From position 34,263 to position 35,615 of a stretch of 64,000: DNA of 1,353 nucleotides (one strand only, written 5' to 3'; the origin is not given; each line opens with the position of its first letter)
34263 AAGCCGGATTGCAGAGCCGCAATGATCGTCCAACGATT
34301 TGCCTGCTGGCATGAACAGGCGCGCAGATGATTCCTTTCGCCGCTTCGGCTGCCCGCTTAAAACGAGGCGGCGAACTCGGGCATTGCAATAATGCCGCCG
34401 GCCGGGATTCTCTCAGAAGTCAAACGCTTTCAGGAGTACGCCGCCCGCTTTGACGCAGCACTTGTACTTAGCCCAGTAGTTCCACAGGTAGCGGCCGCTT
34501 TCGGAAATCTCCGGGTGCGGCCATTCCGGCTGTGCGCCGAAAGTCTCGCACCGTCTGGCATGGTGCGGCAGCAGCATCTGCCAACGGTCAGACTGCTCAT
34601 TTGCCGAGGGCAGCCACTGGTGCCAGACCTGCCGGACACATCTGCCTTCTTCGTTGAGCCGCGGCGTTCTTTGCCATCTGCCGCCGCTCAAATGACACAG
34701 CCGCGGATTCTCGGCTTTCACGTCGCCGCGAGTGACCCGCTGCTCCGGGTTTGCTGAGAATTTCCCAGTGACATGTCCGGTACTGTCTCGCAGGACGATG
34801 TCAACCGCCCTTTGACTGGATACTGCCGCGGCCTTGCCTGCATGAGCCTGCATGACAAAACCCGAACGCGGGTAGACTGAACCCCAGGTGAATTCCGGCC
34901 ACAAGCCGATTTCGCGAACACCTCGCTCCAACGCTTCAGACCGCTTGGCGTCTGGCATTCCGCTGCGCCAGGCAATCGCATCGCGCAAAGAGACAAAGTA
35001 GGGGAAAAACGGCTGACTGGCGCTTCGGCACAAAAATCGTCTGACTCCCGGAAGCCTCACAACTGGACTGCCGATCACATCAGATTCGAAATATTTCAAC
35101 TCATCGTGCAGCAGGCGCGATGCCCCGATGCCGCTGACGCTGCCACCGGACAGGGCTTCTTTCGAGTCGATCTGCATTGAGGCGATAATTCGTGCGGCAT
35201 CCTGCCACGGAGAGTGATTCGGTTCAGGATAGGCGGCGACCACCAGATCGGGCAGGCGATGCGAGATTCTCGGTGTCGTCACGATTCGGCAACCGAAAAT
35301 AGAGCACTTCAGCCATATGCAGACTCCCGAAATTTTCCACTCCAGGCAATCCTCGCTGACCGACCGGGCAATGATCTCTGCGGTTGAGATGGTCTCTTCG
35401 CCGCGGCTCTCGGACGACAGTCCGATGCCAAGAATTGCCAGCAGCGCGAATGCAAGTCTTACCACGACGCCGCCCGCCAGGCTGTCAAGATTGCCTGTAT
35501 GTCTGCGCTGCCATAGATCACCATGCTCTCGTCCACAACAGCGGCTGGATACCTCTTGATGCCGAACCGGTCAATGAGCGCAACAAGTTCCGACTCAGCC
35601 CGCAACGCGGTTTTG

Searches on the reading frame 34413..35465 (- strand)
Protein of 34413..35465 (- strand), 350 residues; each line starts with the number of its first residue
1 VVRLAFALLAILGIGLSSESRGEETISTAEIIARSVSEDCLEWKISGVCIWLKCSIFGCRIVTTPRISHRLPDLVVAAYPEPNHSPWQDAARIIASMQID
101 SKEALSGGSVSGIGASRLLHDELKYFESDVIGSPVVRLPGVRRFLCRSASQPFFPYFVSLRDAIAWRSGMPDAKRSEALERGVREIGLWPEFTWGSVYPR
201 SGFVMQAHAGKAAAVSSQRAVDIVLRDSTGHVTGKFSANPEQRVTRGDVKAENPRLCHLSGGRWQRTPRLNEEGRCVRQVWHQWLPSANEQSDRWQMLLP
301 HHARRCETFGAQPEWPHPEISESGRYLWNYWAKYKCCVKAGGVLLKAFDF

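Call 18: search_protein_families(library=ncbifam, proteins=[window:34413-35465:-], max_evalue=0.00001)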
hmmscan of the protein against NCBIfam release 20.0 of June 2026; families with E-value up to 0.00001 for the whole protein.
window:34413-35465:- (350 aa): 1 family
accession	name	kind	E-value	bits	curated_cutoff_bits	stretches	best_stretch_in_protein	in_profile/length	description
TIGR03756.1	conj_TIGR03756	hypoth_equivalog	6.9e-71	239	188.35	2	26-266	1-249/298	TIGR03756 family integrating conjugative element protein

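Call 59: search_dna_similar(query=window:34413-35465:-, collection=plasmids, mode=protein, max_rows=8)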
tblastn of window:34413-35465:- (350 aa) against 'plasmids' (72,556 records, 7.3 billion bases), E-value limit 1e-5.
Records with a match: 92; places in all: 94; records where one place covers at least 80% of the query: 90.
Best place of each record, by identity: <60% 92.
By first word of the organism name: Vibrio 17; Aeromonas 15; Pantoea 13; Pseudomonas 9; Marinobacter 5; Klebsiella 4; Stutzerimonas 3; Shewanella 3; Methylophaga 2; Erwinia 2; and 16 more.
By predicted mobility (MOB-suite, as given by PLSDB): non-mobilizable 46; conjugative 31; mobilizable 15.
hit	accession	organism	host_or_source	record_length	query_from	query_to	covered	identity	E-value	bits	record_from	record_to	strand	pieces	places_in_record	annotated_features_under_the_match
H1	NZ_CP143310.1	Methylophaga thalassica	cell culture,A deep sea sediment sample ...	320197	23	350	94%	34.2%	1e-46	177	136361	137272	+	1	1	TIGR03756 family integrating conjugative element protein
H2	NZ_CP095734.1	Methylophaga pinxianii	pure culture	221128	24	350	93%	34.3%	2e-51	190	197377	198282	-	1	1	TIGR03756 family integrating conjugative element protein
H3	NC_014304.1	Erwinia billingiae Eb661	-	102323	26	350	93%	33.6%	1e-45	174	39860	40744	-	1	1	TIGR03756 family integrating conjugative element protein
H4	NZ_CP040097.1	Pantoea sp. SO10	whole organism,soil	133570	26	350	93%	33.4%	6e-46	174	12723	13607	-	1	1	TIGR03756 family integrating conjugative element protein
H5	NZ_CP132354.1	Erwinia pyri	Pyrus,cell culture,orchard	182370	26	350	93%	33.3%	2e-46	176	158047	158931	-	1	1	TIGR03756 family integrating conjugative element protein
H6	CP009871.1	Pantoea sp. PSNIH2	hand rail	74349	26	350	93%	33.3%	2e-45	173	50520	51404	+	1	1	hypothetical protein | conjugal transfer protein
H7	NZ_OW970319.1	Pantoea agglomerans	Olive knot caused by Pseudomonas ...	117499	26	350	93%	33.3%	6e-45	171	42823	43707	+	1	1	TIGR03756 family integrating conjugative element protein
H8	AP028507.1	Serratia marcescens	-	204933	26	350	93%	33.0%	5e-48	181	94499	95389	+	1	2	integrating conjugative element protein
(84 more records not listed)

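Call 60: get_annotated_region(hit=H1, flank=9000)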
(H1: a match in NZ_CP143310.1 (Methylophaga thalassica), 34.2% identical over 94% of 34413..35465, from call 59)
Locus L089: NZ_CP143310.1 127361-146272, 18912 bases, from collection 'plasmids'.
description: Methylophaga thalassica strain IOM01 plasmid unnamed, complete sequence
organism: Methylophaga thalassica (NCBI taxid 40223)
taxonomy: Bacteria; Pseudomonadota; Gammaproteobacteria; Thiotrichales; Piscirickettsiaceae; Methylophaga; Methylophaga thalassica
host: -; source: cell culture,A deep sea sediment sample from the Central Indian Ridge; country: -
typing (MOB-suite, as given by PLSDB): non-mobilizable
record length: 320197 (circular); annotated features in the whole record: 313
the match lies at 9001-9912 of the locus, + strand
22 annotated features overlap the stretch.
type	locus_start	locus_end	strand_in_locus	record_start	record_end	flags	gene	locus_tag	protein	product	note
CDS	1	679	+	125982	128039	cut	traD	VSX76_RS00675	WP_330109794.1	type IV conjugative transfer system coupling protein TraD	-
CDS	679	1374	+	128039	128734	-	-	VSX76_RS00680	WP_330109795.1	TIGR03747 family integrating conjugative element membrane protein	GO:0008150 - biological_process [Evidence IEA]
CDS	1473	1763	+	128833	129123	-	-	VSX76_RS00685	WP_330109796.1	RAQPRD family integrative conjugative element protein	-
CDS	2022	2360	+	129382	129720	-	-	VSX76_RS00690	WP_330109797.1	TIGR03745 family integrating conjugative element membrane protein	GO:0008150 - biological_process [Evidence IEA]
CDS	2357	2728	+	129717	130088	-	-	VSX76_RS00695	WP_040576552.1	TIGR03750 family conjugal transfer protein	-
CDS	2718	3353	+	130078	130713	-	-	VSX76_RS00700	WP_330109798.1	PFL_4703 family integrating conjugative element protein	GO:0008150 - biological_process [Evidence IEA]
CDS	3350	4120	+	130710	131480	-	-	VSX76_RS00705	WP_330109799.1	TIGR03749 family integrating conjugative element protein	GO:0008150 - biological_process [Evidence IEA]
CDS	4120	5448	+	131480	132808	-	-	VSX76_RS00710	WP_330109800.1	TIGR03752 family integrating conjugative element protein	GO:0008150 - biological_process [Evidence IEA]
CDS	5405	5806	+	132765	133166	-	-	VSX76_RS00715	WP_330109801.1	TIGR03751 family conjugal transfer lipoprotein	GO:0008150 - biological_process [Evidence IEA]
CDS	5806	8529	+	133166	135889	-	-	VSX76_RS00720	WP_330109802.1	conjugative transfer ATPase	GO:0008150 - biological_process [Evidence IEA]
CDS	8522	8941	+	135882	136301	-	-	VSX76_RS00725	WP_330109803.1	TIGR03757 family integrating conjugative element protein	-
CDS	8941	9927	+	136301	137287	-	-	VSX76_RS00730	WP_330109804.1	TIGR03756 family integrating conjugative element protein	-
CDS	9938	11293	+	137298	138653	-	-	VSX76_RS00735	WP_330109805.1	integrating conjugative element protein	-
CDS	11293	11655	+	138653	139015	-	-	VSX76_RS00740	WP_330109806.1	hypothetical protein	-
CDS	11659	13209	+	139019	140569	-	-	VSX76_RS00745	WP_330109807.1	conjugal transfer protein TraG N-terminal domain-containing protein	-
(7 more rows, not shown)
